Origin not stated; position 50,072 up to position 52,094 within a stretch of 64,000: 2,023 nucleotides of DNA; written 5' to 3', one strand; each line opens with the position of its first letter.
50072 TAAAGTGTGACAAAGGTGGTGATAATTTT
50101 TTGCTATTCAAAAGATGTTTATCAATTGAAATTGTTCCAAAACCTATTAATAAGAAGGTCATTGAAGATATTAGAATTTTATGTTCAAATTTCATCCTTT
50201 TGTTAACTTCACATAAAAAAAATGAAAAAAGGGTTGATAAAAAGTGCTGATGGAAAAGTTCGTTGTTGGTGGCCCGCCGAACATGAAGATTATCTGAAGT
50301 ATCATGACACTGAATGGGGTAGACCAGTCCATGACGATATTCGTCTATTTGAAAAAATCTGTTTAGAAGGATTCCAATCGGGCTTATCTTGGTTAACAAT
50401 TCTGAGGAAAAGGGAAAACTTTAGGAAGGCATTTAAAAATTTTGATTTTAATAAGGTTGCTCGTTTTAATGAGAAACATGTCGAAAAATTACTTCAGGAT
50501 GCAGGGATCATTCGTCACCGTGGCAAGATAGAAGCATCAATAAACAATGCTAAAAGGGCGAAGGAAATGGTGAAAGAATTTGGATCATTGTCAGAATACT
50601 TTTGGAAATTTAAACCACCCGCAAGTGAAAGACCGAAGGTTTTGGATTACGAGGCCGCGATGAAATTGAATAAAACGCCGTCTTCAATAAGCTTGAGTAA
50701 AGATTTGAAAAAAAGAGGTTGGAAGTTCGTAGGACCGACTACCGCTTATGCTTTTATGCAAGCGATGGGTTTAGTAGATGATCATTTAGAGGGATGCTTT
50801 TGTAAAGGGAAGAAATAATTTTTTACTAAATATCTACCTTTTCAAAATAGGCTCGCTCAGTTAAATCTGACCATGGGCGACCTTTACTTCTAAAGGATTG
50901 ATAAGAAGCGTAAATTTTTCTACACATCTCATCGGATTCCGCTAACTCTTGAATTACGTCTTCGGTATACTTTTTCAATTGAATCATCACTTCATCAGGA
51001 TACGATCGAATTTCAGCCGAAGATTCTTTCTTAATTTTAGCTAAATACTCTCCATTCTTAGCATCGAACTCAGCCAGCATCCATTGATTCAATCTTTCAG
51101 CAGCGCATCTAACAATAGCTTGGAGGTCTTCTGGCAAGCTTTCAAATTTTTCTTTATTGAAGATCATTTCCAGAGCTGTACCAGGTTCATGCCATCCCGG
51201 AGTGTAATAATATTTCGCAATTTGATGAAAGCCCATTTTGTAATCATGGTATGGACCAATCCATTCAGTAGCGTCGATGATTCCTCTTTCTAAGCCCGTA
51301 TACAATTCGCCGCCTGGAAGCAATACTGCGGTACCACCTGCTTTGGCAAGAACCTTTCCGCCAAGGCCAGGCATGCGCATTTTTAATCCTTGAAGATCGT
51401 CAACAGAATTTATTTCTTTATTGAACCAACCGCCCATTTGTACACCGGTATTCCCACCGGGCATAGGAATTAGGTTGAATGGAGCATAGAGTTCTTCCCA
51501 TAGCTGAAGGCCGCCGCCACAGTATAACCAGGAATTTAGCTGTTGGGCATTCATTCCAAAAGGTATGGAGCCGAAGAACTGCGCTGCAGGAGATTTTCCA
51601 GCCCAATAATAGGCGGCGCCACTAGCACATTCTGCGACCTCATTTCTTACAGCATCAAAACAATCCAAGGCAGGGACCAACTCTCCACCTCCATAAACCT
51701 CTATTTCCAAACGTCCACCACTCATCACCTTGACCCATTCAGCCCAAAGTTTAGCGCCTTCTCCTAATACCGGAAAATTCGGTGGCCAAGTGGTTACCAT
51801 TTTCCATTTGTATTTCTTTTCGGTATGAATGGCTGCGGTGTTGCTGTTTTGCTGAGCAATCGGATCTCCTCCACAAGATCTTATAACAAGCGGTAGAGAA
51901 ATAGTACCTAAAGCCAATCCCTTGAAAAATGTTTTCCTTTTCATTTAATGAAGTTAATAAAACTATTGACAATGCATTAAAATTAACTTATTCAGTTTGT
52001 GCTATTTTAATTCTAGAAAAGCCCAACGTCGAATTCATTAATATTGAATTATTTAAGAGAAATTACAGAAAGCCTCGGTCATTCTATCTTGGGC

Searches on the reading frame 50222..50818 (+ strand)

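Call 3: search_protein_families(library=pfam, proteins=[window:50222-50818:+], max_evalue=0.01)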
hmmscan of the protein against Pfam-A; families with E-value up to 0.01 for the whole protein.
window:50222-50818:+ (198 aa): 1 family
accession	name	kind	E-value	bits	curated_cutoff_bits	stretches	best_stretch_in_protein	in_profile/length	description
PF03352.18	Adenine_glyco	-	9.8e-75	250.7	25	1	17-194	1-176/177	Methyladenine glycosylase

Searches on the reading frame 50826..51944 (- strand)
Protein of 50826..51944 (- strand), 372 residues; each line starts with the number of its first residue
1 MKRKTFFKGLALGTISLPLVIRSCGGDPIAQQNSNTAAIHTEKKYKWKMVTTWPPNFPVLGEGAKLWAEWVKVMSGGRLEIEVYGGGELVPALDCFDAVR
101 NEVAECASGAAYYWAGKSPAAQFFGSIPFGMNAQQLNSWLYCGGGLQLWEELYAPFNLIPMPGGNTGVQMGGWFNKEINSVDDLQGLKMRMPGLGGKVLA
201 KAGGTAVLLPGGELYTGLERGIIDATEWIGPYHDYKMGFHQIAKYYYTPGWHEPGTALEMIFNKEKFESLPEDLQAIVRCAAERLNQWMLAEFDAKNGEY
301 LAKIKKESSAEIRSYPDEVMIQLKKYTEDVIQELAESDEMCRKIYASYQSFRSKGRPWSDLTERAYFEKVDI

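Call 3: search_protein_families(library=pfam, proteins=[window:50826-51944:-], max_evalue=0.01)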
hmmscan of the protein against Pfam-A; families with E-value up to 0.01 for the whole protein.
window:50826-51944:- (372 aa): 1 family
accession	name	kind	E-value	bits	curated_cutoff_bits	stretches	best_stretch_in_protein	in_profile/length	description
PF03480.18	DctP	-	5.4e-56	190.5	23.4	1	51-336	3-284/286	Bacterial extracellular solute-binding protein, family 7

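Call 4: search_protein_families(library=ncbifam, proteins=[window:50826-51944:-], max_evalue=0.001)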
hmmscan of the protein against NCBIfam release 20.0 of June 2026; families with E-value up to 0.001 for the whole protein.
window:50826-51944:- (372 aa): 2 families
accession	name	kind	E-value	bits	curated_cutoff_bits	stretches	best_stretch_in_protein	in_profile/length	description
NF037995.1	TRAP_S1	subfamily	4e-16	59.1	50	1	175-307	124-256/271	TRAP transporter substrate-binding protein DctP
TIGR00787.1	dctP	subfamily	2e-15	56.9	175.05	1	62-307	13-256/257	DctP family TRAP transporter solute-binding subunit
